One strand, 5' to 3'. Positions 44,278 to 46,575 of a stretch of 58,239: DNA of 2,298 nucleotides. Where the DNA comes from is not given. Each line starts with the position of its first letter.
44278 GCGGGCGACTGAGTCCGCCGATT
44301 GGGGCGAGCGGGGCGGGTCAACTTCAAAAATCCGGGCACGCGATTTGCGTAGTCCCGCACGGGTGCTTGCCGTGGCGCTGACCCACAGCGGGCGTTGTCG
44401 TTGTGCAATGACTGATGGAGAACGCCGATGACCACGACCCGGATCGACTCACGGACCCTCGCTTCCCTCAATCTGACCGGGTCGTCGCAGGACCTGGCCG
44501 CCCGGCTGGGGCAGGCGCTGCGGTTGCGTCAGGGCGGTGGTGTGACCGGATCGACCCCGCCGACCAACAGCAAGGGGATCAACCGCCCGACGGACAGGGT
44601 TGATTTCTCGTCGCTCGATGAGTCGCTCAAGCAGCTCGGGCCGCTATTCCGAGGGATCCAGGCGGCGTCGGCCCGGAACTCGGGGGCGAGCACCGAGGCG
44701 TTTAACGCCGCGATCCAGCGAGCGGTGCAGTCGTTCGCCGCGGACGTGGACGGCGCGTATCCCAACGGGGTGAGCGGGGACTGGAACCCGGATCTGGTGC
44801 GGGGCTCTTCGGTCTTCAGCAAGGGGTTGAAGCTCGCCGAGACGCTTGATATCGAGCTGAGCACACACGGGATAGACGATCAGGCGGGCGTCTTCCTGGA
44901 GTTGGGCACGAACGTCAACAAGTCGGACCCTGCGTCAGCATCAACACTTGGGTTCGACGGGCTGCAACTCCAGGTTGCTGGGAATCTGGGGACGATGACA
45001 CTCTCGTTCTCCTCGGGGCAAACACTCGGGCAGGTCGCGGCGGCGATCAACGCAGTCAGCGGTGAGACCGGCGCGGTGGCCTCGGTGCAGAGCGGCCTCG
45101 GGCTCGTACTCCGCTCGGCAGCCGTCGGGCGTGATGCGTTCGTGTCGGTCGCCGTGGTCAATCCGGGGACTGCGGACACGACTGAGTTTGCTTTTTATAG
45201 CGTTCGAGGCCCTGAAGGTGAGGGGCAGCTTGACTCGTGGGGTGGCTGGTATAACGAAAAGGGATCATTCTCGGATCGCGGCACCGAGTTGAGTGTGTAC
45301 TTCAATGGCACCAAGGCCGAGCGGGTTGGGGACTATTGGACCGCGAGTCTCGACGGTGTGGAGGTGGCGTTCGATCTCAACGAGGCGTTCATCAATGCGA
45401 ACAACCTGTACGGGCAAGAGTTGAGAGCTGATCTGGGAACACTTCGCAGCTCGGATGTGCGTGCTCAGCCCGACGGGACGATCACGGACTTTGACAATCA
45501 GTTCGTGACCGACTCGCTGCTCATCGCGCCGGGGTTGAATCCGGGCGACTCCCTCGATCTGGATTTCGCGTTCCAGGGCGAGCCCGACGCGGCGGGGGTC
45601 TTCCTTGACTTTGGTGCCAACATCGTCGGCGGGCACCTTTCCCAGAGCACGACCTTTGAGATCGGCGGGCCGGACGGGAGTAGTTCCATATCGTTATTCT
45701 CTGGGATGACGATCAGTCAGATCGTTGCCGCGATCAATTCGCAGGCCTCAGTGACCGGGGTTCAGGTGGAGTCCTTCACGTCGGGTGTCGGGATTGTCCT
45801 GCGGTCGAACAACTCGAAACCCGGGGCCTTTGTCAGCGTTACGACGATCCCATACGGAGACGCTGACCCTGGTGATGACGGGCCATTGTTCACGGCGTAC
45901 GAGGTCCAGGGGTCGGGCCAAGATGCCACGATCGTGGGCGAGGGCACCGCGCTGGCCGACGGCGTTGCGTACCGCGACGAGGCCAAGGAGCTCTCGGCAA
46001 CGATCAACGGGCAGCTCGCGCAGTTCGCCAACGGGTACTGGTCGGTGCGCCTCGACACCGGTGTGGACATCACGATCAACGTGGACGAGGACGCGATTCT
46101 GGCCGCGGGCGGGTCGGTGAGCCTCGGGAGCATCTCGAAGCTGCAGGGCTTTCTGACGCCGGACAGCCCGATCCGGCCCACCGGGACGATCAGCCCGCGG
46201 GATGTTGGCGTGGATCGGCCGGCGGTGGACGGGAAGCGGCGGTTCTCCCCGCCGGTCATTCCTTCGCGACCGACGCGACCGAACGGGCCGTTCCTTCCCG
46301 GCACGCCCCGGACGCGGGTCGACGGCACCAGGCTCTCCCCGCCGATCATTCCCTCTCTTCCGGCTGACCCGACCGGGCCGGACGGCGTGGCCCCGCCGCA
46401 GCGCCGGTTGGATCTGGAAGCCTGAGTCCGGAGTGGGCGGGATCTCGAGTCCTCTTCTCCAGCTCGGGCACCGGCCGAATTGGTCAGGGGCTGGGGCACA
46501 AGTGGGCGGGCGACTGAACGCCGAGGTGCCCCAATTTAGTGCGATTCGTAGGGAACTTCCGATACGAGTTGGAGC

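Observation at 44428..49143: Tandem trio of flagellin-like paralogs: D0-like N-terminus, Flagellin_IN motifs, invariant C-terminal RRLDLE, no flagellin C-terminal domain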

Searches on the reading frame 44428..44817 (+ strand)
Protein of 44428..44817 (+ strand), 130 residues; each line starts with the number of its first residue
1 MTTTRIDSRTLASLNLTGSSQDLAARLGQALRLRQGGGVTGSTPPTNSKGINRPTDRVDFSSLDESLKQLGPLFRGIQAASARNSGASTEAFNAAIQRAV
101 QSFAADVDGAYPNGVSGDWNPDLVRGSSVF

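Call 30: search_protein_representatives(alignment_id=A4)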
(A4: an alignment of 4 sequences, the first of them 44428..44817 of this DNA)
Query: 4 sequences, 132 profile positions. Proteins with E-value up to 0.001 (for the whole library): 7; up to 1e-10: 4; up to 1e-30: 3. The best 7 are listed.
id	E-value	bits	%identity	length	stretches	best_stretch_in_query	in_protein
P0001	2.7e-59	215.1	-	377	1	1-132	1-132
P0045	2.4e-53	195.9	-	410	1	1-132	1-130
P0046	4.1e-46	172.5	-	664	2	1-132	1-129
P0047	6.3e-17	78.1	-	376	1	18-132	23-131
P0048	1.0e-08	51.5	-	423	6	34-63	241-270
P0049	3.1e-05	40.2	-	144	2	63-109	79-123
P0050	7.2e-04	35.8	-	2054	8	47-91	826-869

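Call 34: find_encoding_contigs(protein=P0047, flank=10000)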
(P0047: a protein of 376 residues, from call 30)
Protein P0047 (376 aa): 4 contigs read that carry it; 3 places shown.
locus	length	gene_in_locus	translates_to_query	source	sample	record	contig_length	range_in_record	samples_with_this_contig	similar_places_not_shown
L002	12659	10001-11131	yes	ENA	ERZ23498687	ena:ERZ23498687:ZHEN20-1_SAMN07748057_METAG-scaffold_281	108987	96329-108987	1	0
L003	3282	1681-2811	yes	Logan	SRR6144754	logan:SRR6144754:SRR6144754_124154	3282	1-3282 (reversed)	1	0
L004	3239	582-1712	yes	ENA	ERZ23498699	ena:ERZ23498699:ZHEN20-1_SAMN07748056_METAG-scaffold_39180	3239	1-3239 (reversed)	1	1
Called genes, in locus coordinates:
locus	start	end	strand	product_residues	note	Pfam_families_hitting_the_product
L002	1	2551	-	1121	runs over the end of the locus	PF00069:Pkinase, PF07714:PK_Tyr_Ser-Thr, PF13086:AAA_11, PF13245:AAA_19 (faint), PF13604:AAA_30 (faint), PF01443:Viral_helicase1 (faint), PF13087:AAA_12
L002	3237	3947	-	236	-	-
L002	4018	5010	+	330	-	PF19777:DUF6263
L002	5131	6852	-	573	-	PF27098:Rv0959_3rd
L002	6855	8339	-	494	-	-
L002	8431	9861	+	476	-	-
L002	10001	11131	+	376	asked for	-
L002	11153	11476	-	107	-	PF13828:DUF4190 (weak)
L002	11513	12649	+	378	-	PF00437:T2SSE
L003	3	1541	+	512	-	?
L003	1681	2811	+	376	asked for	-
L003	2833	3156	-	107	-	PF13828:DUF4190 (weak)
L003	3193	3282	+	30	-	?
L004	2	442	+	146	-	?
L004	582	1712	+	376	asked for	-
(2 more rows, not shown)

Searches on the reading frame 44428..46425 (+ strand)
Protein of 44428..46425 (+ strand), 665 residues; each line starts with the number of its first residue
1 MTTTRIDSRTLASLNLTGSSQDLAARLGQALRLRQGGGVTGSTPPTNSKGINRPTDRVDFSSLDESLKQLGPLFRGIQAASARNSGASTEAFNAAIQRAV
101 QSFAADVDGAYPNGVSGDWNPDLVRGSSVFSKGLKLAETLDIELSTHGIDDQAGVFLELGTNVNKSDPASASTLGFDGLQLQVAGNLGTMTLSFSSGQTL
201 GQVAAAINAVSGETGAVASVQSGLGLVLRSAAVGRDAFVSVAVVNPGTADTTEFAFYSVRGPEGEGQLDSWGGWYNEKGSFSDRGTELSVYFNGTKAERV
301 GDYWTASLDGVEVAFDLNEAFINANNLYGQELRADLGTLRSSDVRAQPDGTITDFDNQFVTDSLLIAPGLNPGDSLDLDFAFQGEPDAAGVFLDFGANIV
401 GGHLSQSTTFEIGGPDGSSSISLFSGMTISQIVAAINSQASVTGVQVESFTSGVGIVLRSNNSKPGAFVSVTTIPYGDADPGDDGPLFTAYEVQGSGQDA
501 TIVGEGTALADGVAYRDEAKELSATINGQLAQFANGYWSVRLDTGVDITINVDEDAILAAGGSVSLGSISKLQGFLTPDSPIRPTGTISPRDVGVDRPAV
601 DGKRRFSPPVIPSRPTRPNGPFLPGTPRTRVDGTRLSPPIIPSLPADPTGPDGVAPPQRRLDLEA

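Call 3: search_protein_families(library=pfam, proteins=[window:44428-46425:+], max_evalue=10)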
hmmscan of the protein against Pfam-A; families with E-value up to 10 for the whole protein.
window:44428-46425:+ (665 aa): 2 families
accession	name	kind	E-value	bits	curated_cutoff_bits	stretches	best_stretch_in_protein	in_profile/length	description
PF07196.18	Flagellin_IN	-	1.4e-12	48.1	22.7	2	187-231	10-54/55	Flagellin hook IN motif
PF21403.4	OTU1_UBXL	-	0.49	11.4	22.7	0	414-443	7-36/49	OTU1, UBXL domain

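Call 4: search_protein_families(library=ncbifam, proteins=[window:44428-46425:+], max_evalue=10)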
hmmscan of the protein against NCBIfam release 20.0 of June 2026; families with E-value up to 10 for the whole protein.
window:44428-46425:+ (665 aa): 0 families

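Call 70: search_protein_families(library=phrogs, proteins=[window:44428-46425:+], max_evalue=0.01)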
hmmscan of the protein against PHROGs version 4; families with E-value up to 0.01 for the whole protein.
window:44428-46425:+ (665 aa): 0 families

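Call 71: search_protein_families(library=padloc, proteins=[window:44428-46425:+], max_evalue=0.01)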
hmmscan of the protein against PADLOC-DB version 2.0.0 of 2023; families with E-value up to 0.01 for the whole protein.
window:44428-46425:+ (665 aa): 0 families
